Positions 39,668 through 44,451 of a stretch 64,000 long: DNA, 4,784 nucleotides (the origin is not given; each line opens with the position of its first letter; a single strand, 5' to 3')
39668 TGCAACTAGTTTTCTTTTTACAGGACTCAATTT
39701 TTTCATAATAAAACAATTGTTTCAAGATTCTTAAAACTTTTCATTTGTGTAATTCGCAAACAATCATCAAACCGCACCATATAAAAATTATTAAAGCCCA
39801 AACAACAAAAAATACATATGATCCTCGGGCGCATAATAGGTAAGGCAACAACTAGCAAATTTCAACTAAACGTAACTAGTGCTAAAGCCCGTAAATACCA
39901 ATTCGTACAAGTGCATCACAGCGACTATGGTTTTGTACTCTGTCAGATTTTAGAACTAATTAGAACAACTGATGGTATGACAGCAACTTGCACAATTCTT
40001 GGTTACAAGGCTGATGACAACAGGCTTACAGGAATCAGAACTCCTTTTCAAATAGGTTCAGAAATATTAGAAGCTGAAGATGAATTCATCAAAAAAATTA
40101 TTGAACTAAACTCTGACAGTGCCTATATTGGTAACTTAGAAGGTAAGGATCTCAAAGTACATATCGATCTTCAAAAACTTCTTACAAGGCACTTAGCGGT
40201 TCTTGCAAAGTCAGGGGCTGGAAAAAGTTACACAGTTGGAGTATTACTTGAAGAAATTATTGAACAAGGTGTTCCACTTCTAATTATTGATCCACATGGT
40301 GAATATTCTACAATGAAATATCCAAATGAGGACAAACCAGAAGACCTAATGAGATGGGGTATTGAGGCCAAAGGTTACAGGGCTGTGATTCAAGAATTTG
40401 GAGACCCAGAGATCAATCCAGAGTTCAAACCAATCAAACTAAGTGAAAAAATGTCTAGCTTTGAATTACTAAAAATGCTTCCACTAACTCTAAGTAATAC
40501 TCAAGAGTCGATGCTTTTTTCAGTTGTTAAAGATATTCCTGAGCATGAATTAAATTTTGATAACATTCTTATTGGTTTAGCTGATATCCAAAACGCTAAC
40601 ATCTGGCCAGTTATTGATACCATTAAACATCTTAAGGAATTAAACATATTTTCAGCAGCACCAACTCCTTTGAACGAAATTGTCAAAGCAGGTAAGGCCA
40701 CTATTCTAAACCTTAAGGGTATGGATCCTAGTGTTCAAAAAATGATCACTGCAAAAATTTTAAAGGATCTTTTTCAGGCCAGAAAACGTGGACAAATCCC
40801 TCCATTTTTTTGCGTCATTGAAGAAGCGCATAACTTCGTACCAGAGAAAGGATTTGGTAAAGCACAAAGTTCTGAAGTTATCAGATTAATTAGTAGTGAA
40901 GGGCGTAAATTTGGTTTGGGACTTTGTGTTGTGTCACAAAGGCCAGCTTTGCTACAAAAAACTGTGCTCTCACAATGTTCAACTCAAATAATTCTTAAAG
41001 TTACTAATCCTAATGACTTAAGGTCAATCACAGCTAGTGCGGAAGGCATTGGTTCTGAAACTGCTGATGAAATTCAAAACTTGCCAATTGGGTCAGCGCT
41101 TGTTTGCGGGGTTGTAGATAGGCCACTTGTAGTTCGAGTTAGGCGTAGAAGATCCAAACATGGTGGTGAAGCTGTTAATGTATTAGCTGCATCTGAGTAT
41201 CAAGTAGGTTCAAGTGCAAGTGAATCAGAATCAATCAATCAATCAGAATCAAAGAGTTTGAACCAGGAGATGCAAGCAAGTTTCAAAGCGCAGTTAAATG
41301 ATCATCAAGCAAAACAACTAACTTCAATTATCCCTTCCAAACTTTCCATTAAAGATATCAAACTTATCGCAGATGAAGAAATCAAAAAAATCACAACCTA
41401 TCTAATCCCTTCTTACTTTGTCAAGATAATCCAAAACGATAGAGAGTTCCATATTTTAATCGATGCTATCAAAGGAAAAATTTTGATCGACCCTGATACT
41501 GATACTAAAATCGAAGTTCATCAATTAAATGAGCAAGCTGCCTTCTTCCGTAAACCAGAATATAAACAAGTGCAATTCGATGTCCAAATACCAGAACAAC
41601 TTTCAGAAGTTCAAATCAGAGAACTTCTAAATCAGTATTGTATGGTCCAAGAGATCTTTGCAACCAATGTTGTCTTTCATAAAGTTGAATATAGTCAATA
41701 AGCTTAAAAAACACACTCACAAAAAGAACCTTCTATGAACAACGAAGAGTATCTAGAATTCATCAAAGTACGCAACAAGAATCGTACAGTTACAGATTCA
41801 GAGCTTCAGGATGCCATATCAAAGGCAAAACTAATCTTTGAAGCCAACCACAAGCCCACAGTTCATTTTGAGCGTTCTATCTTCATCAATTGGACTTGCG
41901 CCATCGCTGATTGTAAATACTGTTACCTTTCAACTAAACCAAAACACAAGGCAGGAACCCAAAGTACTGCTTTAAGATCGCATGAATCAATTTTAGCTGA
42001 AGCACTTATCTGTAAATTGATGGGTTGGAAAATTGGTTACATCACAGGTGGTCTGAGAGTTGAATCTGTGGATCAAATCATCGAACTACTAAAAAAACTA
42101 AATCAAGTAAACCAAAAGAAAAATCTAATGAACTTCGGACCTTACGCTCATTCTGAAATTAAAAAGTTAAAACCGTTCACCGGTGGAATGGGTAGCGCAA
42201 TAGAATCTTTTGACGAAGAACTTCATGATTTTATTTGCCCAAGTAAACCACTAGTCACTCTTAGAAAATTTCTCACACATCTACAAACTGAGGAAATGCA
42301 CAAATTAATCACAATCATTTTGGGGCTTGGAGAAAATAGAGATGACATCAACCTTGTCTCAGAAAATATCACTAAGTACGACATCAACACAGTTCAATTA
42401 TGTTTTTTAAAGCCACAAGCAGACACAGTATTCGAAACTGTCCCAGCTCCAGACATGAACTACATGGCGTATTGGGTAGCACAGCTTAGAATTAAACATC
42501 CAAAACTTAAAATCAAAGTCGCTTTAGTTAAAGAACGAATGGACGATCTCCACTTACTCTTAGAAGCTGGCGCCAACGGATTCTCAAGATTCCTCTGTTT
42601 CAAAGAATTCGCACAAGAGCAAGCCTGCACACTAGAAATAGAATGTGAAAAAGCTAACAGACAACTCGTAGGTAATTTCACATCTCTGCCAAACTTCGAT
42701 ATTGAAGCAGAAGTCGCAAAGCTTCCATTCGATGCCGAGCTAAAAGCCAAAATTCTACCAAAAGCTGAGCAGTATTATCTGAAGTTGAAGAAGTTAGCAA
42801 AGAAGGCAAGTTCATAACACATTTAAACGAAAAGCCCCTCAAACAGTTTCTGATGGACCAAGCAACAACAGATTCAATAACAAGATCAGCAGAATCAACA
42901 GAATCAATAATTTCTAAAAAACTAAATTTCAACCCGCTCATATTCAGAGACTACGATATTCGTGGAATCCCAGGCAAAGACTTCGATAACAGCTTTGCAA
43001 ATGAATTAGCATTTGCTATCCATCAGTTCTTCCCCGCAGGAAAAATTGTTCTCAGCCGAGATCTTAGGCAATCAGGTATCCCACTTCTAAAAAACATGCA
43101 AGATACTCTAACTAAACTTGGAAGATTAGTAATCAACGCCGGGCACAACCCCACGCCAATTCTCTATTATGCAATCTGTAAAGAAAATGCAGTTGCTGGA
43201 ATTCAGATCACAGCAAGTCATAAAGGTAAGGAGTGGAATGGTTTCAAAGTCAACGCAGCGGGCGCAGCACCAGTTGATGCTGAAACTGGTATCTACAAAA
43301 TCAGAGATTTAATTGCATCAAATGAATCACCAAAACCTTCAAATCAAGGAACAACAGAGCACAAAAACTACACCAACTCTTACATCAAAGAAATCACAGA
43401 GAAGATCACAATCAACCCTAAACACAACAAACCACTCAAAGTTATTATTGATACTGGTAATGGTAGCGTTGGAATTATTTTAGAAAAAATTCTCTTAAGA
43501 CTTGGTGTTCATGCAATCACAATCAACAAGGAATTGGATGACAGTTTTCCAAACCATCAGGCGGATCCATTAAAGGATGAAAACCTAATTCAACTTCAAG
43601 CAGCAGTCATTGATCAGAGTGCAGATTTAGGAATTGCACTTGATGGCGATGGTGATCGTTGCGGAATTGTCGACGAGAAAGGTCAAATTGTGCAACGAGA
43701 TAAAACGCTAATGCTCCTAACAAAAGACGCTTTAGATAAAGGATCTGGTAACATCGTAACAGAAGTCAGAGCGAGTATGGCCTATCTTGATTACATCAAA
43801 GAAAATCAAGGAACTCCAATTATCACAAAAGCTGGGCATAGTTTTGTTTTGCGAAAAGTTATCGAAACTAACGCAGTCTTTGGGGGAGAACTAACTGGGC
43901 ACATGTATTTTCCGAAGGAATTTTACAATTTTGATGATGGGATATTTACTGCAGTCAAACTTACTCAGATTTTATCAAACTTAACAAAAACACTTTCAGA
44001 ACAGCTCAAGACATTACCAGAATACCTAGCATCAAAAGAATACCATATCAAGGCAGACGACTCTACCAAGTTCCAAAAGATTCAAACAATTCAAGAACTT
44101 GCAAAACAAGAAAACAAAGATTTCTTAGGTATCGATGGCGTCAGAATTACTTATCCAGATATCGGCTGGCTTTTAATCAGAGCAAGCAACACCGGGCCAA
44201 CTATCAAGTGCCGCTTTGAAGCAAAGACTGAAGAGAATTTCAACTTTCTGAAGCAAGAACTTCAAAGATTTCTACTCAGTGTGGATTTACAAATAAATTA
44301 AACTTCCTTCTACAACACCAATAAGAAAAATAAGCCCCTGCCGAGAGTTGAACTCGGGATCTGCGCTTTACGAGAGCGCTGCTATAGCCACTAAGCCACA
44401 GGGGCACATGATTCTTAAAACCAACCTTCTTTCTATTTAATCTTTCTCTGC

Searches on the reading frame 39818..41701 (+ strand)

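Call 77: search_protein_families(library=pfam, proteins=[window:39818-41701:+], max_evalue=0.00001)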
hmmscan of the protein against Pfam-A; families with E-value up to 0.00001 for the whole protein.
window:39818-41701:+ (627 aa): 2 families
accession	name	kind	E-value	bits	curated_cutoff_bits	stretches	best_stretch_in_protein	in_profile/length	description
PF01935.23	DUF87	-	3.6e-33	115.9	23.2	1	103-317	2-219/220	Helicase HerA, central domain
PF05872.18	HerA_C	-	9e-09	34.9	22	0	352-445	282-377/502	Helicase HerA-like C-terminal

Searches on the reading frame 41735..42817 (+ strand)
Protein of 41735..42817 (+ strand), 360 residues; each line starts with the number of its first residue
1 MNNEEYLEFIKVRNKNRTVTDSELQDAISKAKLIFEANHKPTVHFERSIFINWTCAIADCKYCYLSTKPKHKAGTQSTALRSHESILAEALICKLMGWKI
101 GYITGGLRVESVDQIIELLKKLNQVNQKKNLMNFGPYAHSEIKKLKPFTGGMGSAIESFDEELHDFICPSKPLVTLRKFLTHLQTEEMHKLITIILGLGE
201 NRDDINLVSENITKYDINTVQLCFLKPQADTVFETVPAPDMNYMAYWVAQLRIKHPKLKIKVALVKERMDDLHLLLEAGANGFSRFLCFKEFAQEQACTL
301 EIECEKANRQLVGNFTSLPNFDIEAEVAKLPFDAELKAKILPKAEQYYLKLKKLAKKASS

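Call 78: search_protein_families(library=pfam, proteins=[window:41735-42817:+], max_evalue=0.00001)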
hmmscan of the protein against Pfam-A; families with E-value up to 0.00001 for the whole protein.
window:41735-42817:+ (360 aa): 1 family
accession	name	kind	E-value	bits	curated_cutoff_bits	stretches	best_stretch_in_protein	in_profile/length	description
PF04055.27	Radical_SAM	-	4.8e-06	27.3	29.5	1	59-205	10-159/166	Radical SAM superfamily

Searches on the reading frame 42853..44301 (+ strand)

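Call 78: search_protein_families(library=pfam, proteins=[window:42853-44301:+], max_evalue=0.00001)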
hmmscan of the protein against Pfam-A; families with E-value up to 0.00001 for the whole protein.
window:42853-44301:+ (482 aa): 4 families
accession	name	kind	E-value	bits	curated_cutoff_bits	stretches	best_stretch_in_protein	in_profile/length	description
PF02879.22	PGM_PMM_II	-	7.5e-27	94.3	29.3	1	176-277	2-103/103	Phosphoglucomutase/phosphomannomutase, alpha/beta/alpha domain II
PF02878.22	PGM_PMM_I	-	2e-23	83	22.5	1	30-158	3-135/138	Phosphoglucomutase/phosphomannomutase, alpha/beta/alpha domain I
PF02880.22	PGM_PMM_III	-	1.3e-20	74.1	20.7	1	282-389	2-112/115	Phosphoglucomutase/phosphomannomutase, alpha/beta/alpha domain III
PF00408.26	PGM_PMM_IV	-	1.8e-08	34.8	23.1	1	409-469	11-64/68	Phosphoglucomutase/phosphomannomutase, C-terminal domain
